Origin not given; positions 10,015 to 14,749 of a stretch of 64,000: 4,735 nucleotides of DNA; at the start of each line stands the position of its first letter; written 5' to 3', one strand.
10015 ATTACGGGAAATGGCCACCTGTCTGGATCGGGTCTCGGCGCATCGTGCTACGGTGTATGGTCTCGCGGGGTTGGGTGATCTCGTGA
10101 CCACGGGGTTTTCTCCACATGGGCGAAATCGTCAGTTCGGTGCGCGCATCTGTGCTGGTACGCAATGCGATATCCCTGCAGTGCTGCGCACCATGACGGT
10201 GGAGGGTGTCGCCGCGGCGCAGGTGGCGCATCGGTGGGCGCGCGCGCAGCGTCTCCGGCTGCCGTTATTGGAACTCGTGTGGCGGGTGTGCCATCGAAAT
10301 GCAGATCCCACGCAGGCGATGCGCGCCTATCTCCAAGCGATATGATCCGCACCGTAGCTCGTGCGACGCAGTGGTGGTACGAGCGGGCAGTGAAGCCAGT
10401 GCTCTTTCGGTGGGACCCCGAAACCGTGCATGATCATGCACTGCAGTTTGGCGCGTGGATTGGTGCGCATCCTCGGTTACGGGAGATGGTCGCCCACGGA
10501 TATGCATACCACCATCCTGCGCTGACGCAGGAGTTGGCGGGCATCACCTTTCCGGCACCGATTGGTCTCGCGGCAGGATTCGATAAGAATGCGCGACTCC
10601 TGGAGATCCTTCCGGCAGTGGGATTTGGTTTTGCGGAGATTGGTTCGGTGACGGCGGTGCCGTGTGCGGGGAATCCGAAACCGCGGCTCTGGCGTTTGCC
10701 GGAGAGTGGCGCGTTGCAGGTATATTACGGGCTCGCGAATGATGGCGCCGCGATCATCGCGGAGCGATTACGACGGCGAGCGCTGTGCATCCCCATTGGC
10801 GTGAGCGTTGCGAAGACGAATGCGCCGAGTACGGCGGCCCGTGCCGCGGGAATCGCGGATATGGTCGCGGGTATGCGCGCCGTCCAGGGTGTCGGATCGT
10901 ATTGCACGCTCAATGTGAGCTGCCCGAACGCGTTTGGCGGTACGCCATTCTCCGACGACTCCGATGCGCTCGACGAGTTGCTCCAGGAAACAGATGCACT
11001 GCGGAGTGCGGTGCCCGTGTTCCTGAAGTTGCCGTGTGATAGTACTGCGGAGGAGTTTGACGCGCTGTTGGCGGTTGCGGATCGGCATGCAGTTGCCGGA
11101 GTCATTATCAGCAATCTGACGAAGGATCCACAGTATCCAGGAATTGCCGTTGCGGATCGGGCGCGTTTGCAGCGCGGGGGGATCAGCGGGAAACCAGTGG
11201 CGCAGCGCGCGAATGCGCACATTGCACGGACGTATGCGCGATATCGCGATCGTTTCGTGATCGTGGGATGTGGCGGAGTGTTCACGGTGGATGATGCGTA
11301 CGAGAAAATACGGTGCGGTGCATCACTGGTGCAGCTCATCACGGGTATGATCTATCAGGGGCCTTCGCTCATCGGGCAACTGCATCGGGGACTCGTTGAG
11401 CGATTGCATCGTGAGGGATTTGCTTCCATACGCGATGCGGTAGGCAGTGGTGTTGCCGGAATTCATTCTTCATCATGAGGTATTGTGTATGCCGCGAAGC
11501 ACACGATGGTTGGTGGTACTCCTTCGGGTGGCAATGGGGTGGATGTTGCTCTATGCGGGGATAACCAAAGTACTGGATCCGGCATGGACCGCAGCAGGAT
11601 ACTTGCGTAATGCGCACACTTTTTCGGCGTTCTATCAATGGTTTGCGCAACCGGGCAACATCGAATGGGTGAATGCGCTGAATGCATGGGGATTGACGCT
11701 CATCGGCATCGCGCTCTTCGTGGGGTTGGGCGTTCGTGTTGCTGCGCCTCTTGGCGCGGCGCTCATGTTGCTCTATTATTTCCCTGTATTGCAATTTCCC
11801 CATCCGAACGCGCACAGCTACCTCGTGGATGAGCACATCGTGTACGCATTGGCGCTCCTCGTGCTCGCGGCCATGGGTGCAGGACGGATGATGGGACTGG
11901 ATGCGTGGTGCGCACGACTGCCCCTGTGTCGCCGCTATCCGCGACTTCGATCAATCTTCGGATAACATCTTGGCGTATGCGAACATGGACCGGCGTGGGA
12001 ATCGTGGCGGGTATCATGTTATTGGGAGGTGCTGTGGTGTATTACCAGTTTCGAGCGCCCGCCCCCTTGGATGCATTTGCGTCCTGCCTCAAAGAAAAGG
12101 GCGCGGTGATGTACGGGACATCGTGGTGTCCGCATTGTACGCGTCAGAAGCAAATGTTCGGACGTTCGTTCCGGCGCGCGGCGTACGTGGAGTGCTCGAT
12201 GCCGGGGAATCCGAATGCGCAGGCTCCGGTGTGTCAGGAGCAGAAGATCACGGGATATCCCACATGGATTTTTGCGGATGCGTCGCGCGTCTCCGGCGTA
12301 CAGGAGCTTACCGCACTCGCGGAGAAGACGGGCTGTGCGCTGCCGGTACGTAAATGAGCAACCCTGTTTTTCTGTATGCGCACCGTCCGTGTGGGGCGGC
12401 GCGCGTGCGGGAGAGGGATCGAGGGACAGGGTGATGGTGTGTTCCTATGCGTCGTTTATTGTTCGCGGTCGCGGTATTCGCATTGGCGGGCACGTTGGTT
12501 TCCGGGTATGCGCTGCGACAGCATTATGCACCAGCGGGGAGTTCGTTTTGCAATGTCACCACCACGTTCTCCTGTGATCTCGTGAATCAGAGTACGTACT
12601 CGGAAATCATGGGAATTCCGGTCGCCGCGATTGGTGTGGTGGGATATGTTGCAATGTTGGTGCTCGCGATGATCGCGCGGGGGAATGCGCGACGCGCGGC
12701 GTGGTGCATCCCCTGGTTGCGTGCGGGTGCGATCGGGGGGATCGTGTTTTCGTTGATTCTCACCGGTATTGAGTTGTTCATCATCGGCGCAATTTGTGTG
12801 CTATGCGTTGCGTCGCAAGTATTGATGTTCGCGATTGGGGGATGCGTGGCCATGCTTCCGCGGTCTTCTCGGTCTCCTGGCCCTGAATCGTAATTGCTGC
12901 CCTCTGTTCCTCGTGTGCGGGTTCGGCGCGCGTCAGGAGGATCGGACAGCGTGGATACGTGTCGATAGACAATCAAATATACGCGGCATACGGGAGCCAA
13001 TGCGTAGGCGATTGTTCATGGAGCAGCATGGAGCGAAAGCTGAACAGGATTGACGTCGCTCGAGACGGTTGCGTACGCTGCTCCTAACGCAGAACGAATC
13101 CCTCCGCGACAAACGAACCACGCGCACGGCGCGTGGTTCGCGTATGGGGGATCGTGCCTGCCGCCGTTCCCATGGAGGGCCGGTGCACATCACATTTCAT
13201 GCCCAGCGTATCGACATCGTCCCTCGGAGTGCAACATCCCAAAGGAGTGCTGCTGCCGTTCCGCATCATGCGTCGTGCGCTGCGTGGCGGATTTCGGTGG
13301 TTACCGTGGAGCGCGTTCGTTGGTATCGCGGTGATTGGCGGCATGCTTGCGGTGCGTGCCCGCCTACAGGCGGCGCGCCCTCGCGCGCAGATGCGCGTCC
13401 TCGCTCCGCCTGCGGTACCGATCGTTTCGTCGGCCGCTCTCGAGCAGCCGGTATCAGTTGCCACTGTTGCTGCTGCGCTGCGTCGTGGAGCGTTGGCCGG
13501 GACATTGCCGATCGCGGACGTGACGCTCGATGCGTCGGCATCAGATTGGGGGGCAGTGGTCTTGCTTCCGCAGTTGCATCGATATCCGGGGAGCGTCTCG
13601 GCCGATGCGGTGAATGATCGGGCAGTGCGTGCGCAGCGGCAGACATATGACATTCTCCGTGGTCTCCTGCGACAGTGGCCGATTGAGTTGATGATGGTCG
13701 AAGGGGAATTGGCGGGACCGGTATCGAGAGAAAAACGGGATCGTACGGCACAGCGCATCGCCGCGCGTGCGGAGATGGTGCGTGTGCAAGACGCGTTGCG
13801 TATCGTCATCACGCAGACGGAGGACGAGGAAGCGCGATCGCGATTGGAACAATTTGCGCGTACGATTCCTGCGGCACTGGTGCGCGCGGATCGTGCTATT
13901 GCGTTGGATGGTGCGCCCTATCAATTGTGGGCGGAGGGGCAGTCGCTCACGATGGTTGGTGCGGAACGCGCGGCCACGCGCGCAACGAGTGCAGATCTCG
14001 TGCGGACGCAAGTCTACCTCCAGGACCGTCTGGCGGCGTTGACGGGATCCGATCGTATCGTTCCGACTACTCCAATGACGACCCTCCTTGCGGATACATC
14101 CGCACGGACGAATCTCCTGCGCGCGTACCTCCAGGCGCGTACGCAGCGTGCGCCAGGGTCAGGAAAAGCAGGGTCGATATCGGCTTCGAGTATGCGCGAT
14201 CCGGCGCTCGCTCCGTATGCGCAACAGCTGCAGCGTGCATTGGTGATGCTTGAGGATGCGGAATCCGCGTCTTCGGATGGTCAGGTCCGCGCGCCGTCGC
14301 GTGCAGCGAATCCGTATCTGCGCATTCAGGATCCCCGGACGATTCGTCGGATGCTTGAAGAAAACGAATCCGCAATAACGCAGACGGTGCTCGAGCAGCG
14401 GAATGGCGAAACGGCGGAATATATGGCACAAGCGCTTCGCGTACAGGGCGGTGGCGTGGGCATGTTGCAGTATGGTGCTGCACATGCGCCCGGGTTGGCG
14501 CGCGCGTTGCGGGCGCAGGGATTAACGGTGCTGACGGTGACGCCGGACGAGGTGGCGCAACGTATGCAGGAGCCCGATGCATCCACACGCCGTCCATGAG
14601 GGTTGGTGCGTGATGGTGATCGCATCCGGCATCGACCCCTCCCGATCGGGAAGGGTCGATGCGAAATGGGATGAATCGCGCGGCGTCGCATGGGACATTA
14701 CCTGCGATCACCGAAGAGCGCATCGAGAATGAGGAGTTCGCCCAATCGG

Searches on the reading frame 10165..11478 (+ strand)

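Call 68: search_protein_families(library=pfam, proteins=[window:10165-11478:+], max_evalue=0.001)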
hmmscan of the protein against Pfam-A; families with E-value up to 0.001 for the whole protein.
window:10165-11478:+ (437 aa): 1 family
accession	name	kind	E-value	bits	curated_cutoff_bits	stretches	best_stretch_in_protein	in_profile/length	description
PF01180.27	DHO_dh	-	7.7e-60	203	27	1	120-414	2-291/291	Dihydroorotate dehydrogenase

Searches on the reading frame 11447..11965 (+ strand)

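Call 68: search_protein_families(library=pfam, proteins=[window:11447-11965:+], max_evalue=0.001)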
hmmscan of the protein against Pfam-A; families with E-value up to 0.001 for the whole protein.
window:11447-11965:+ (172 aa): 2 families
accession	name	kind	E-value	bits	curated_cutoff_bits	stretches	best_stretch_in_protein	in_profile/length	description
PF07681.17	DoxX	-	5.7e-08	33.7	23.6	1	23-112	2-81/85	DoxX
PF07291.16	MauE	-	0.00071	20.3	27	1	20-110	2-83/128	Methylamine utilisation protein MauE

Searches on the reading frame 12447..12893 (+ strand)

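Call 3: search_protein_families(library=pfam, proteins=[window:12447-12893:+], max_evalue=1)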
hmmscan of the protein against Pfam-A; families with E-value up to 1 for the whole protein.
window:12447-12893:+ (148 aa): 2 families
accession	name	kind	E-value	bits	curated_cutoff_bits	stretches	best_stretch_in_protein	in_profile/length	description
PF07884.19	VKOR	-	2.2e-24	86.6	27.5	1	7-130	2-129/134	Vitamin K epoxide reductase family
PF19779.4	DUF6264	-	0.12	13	31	1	44-106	111-171/183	Family of unknown function (DUF6264)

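Call 4: search_protein_families(library=ncbifam, proteins=[window:12447-12893:+], max_evalue=1)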
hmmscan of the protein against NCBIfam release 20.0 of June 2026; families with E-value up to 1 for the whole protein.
window:12447-12893:+ (148 aa): 3 families
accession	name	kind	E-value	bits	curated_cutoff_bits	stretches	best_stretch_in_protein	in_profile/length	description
NF011480.0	PRK14889.1-4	equivalog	1.5e-13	51.3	120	1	1-128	2-120/132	VKOR family protein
NF011479.0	PRK14889.1-2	equivalog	2.6e-07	31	264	1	32-130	38-135/145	VKOR family protein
NF011478.0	PRK14889.1-1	equivalog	3.3e-07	30.4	182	1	7-130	11-136/152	VKOR family protein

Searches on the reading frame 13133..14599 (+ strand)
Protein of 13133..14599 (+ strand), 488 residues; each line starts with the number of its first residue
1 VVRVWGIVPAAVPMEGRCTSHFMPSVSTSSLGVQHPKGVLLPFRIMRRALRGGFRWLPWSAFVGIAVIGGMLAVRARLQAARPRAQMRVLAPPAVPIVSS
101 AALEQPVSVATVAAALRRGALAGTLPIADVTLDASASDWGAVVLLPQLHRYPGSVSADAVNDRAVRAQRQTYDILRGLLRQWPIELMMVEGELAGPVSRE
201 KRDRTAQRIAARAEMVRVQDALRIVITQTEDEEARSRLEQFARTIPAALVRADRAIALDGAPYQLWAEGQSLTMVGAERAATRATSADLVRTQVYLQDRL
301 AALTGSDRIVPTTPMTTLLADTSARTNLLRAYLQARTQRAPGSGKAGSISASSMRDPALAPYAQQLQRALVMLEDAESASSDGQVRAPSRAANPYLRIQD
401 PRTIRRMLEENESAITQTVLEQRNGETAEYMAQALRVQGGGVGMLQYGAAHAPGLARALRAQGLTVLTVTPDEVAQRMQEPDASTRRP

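Call 3: search_protein_families(library=pfam, proteins=[window:13133-14599:+], max_evalue=1)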
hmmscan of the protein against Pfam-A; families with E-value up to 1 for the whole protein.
window:13133-14599:+ (488 aa): 1 family
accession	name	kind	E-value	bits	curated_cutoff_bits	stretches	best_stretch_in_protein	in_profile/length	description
PF05030.17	SSXT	-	0.00091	19.2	26.2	1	401-432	6-37/62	SSXT protein (N-terminal region)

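Call 4: search_protein_families(library=ncbifam, proteins=[window:13133-14599:+], max_evalue=1)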
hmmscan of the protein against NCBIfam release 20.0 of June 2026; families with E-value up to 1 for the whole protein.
window:13133-14599:+ (488 aa): 0 families

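Call 21: find_related_loci(query=A1, collection=genome_contigs, flank=6000)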
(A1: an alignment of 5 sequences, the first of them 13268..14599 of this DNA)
Query A1 (443 aa) in genome_contigs; peptide patterns used: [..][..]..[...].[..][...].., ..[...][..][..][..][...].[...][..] (x = any residue, [..] = any of these).
95 stretches matched a pattern; 3 encode a relative of the query (tblastn E <= 1e-3); 3 distinct loci.
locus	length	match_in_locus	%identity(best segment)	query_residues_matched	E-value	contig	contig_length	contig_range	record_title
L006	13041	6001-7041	34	80-432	8e-56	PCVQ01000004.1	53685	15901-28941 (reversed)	MAG: Candidatus Peregrinibacteria bacterium CG11_big_fil_rev_8_21_14_0_20_46_8 CG11_8_21_14_0.20_scaffold_598_c, whole g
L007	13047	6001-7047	36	80-431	5e-56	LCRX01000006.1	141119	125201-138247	MAG: Candidatus Magasanikbacteria bacterium GW2011_GWA2_56_11 UY92_C0006, whole genome shotgun sequence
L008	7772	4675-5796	32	63-442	3e-44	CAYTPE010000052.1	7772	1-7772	MAG TPA_asm: uncultured Gammaproteobacteria bacterium isolate SRP257259_co1_76 genome assembly, contig: NODE_15355_lengt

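Call 22: search_solved_structures(query=A1, max_evalue=10, show_alignments=2)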
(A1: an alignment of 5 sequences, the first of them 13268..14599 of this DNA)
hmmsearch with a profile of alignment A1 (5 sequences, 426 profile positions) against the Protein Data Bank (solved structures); distinct sequences matched with E-value up to 10: 4.
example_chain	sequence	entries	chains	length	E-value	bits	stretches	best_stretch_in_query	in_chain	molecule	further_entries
4ny3_A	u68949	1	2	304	2.3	10.6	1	305-403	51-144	Serine/threonine-protein phosphatase 2A activator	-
4lac_B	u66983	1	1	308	2.3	10.5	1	305-403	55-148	Serine/threonine-protein phosphatase 2A activator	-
2g62_A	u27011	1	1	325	2.5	10.4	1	305-403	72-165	protein phosphatase 2A, regulatory subunit B' (PR 53)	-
2hv6_A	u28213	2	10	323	2.5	10.4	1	305-403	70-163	Protein phosphatase 2A, regulatory subunit B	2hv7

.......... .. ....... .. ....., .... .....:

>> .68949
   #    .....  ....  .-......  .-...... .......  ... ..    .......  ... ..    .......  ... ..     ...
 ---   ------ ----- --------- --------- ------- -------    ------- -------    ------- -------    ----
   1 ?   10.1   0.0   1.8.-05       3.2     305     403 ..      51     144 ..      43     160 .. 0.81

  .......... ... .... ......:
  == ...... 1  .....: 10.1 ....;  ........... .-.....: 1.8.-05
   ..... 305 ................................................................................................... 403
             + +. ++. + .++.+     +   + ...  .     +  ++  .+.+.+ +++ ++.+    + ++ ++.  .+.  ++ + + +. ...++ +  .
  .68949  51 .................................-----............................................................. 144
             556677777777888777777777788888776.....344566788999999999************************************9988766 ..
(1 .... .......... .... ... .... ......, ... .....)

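Call 34: find_homologous_proteins(query=A1, max_evalue=0.001)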
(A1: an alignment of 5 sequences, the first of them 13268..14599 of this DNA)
Query A1 (5 sequences) (443 aa, profile of the alignment): 3 proteins with E <= 0.001 among 8000 candidates.
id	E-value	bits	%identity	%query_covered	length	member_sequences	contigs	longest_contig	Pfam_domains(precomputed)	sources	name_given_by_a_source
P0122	8.0e-190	650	100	100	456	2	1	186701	-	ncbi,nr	ncbi:hypothetical protein HYV74_00555 [Candidatus Uhrbacteria bacterium]|nr:hypothetical protein [Ca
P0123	3.2e-183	628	54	96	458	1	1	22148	-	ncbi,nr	ncbi:hypothetical protein HY632_01925 [Candidatus Uhrbacteria bacterium]|nr:hypothetical protein [Ca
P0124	2.3e-164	566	30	94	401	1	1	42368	-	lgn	-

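Call 41: find_related_loci(query=A3, collection=metagenome_contigs, flank=5000)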
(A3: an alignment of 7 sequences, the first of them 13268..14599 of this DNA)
Query A3 (443 aa) in metagenome_contigs; peptide patterns used: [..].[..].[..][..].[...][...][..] (x = any residue, [..] = any of these).
102 stretches matched a pattern; 11 encode a relative of the query (tblastn E <= 1e-3); 11 distinct loci.
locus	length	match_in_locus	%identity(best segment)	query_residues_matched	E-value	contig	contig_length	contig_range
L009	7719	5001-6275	31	10-442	1e-61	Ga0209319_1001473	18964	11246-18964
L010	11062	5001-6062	32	80-442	1e-60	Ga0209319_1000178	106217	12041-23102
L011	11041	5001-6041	34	80-432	2e-55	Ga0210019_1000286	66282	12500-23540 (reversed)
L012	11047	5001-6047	36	80-431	2e-55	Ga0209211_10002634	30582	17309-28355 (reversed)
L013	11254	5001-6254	32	61-432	5e-53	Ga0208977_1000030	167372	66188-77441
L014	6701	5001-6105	31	58-440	4e-43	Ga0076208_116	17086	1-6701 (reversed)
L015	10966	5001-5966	31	80-424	9e-42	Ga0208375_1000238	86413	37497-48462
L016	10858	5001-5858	27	33-424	1e-30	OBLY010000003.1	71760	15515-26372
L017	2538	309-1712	34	116-440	6e-25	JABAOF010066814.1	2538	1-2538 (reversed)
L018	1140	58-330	44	342-432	2e-21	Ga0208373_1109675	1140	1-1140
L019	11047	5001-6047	36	80-431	2e-55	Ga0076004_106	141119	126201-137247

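Call 45: predict_structure(alignment_id=A4)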
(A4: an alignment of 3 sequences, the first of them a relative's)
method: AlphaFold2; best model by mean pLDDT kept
length: 456 residues; sequences in the alignment: 3
mean_pLDDT: 60.6   pTM: 0.57
mean pLDDT of the five models: 60.6, 55.5, 53.8, 50.0, 45.2
residues with pLDDT >= 90: 0; 70-90: 191; 50-70: 111; < 50: 154
segments of 3 or more residues with pLDDT < 50: 1-73, 120-122, 160-165, 274-320, 346-360, 449-456
pLDDT, mean of each block of 10 residues (from residue 1): 33 33 38 38 35 30 35 62 84 85 75 70 62 84 81 66 53 82 82 86 80 79 81 75 55 54 62 43 28 33 33 37 57 66 51 33 67 72 67 79 75 71 83 87 61 32
secondary structure, 60 per line:
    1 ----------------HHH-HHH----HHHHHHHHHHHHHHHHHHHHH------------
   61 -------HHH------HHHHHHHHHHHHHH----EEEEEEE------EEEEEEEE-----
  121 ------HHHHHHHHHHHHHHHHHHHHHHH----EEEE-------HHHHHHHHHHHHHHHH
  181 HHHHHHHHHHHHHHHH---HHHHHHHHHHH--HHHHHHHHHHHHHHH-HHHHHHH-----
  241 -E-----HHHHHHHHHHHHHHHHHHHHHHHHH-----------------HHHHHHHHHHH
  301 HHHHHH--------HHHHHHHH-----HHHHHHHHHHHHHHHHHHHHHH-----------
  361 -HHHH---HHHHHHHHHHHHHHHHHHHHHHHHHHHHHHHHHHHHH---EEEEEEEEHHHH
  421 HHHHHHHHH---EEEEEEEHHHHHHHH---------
elements in order: H28-48 H77-90 E95-101 E108-115 H127-149 E154-157 H165-196 H200-210 H213-227 H229-235 H248-272 H290-306 H315-322 H328-349 H362-365 H369-405 E409-416 H417-429 E433-439 H440-447

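Call 49: fold_search(model_id=the predicted structure, library=pdb)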
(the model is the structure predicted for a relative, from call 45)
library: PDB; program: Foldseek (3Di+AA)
matches with E <= 10: 129; with E <= 0.001: 0
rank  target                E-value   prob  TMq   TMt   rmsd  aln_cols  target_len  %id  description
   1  3syv_B                6.6e-01  0.10  0.12  0.19  34.5       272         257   12  Crystal structure of mPACSIN 3 F-BAR domain mutant (released 2012-05-16)
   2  3syv_C                8.5e-01  0.09  0.12  0.20  33.2       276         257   13  Crystal structure of mPACSIN 3 F-BAR domain mutant (released 2012-05-16)
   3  1q5i_A                9.0e-01  0.09  0.10  0.20  25.3       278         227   15  Crystal structure of bacteriorhodopsin mutant P186A crystallized from bicelles (released 2004-01-06)
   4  3q0k_A                1.0e+00  0.07  0.12  0.18  32.0       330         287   10  Crystal structure of Human PACSIN 2 F-BAR (released 2012-02-15)
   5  3qe6_B                1.2e+00  0.05  0.11  0.15  35.8       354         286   12  Mouse PACSIN 3 F-BAR domain structure (released 2012-01-25)
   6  4k7k_A                1.2e+00  0.04  0.13  0.15  29.8       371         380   13  Crystal structures of CusC review conformational changes accompanying folding and transmembrane channel formation (released 2013-10-16)
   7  5lm2_A                1.2e+00  0.02  0.08  0.10  36.9       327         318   13  Crystal Structure of HD-PTP phosphatase (released 2016-11-30)
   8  3syv_F                1.2e+00  0.08  0.13  0.20  31.5       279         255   15  Crystal structure of mPACSIN 3 F-BAR domain mutant (released 2012-05-16)
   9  4hyx_A                1.5e+00  0.08  0.11  0.21  24.5       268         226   14  Crystal Structure Analysis of the Bacteriorhodopsin in Facial Amphiphile-4 DMPC Bicelle (released 2013-03-20)
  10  6xz4_B                1.5e+00  0.03  0.11  0.15  22.8       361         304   14  Crystal structure of TLNRD1 (released 2020-05-27)
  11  4e40                  1.8e+00  0.06  0.11  0.18  32.6       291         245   14  The haptoglobin-hemoglobin receptor of Trypanosoma congolense (released 2013-01-16)
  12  8gej_A                1.8e+00  0.02  0.08  0.10  23.5       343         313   11  CryoEM structure of beta-2-adrenergic receptor in complex with nucleotide-free Gs heterotrimer (#20 of 20) (released 2024-03-06)
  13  7y9i                  1.9e+00  0.06  0.12  0.14  19.4       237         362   12  Complex structure of AtYchF1 with ppGpp (released 2023-07-12)
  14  1pxs_A                1.9e+00  0.04  0.08  0.15  24.7       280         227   17  Structure of Met56Ala mutant of Bacteriorhodopsin (released 2003-12-16)
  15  3m3w_B                2.1e+00  0.06  0.13  0.20  36.4       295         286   14  Crystal structure of mouse PACSIN3 BAR domain mutant (released 2011-03-16)
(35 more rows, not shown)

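Call 53: search_protein_families(library=pfam, alignment_id=A3, max_evalue=10)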
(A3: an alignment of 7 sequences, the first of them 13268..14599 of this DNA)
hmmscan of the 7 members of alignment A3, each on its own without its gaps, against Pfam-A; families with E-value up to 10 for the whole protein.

A. member 1, window:13268-14599:+ (443 aa): 2 families
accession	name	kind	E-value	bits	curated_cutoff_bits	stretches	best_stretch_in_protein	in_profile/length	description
PF05030.17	SSXT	-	0.00073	19.5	26.2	1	356-387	6-37/62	SSXT protein (N-terminal region)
PF18604.6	PreAtp-grasp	-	6.7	7.8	27.5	1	38-80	35-77/94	Pre ATP-grasp domain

B. families by the number of members that match (of 7 scanned): 8 families
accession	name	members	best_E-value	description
PF01963.22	TraB_PrgY_gumN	3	0.00018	TraB/PrgY/gumN family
PF05030.17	SSXT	1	0.00073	SSXT protein (N-terminal region)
PF03095.20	PTPA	1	0.018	Phosphotyrosyl phosphate activator (PTPA) protein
PF07012.17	Curlin_rpt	1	0.067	Curlin associated repeat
PF21729.3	IRX15_IRX15L_GXM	1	0.16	IRX15/IRX15L/GXM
PF13328.12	HD_4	1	0.7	HD domain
PF05266.19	DUF724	1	3.4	Protein of unknown function (DUF724)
PF18604.6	PreAtp-grasp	1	6.7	Pre ATP-grasp domain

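Call 54: search_protein_families(library=pfam, proteins=[L006:5905-7083:+, L008:4438-5784:+], max_evalue=10)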
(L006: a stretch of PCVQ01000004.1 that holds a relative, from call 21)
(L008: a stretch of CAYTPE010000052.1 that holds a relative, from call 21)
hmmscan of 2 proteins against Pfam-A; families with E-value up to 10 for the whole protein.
L006:5905-7083:+ (392 aa): 2 families
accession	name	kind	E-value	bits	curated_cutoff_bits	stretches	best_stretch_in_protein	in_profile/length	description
PF21729.3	IRX15_IRX15L_GXM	-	0.16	11.9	27.8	1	336-386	9-57/189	IRX15/IRX15L/GXM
PF05266.19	DUF724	-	3.4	7.9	38.4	0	222-302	92-172/188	Protein of unknown function (DUF724)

L008:4438-5784:+ (448 aa): 2 families
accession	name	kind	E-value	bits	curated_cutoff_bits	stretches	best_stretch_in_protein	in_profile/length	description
PF03095.20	PTPA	-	0.018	15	27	1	314-419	34-134/293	Phosphotyrosyl phosphate activator (PTPA) protein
PF07012.17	Curlin_rpt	-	0.067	13.6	20.7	1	402-422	2-22/34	Curlin associated repeat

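Call 65: search_protein_families(library=ncbifam, alignment_id=A3, max_evalue=10)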
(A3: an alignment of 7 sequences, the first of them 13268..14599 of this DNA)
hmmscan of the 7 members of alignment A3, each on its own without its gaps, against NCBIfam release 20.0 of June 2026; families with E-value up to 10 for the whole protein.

A. member 1, window:13268-14599:+ (443 aa): 0 families

B. families by the number of members that match (of 7 scanned): 6 families
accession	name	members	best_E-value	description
TIGR00261.1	traB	3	4.4e-06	TraB family protein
NF053786.1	DcplherypntRedDprE2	1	0.024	decaprenylphospho-beta-D-erythro-pentofuranosid-2-ulose 2-reductase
NF058576.1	EntV_fam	1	0.044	EntV family bacteriocin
TIGR00696.1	wecG_tagA_cpsF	1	0.048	WecB/TagA/CpsF family glycosyltransferase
TIGR03871.1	ABC_peri_MoxJ_2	1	0.056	quinoprotein dehydrogenase-associated putative ABC transporter substrate-binding protein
NF033885.1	conj_TraP_IncI1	1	0.1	conjugal transfer protein TraP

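Call 82: search_protein_families(library=padloc, proteins=[window:13268-14599:+], max_evalue=0.01)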
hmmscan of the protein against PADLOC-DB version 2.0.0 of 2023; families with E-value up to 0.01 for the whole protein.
window:13268-14599:+ (443 aa): 0 families
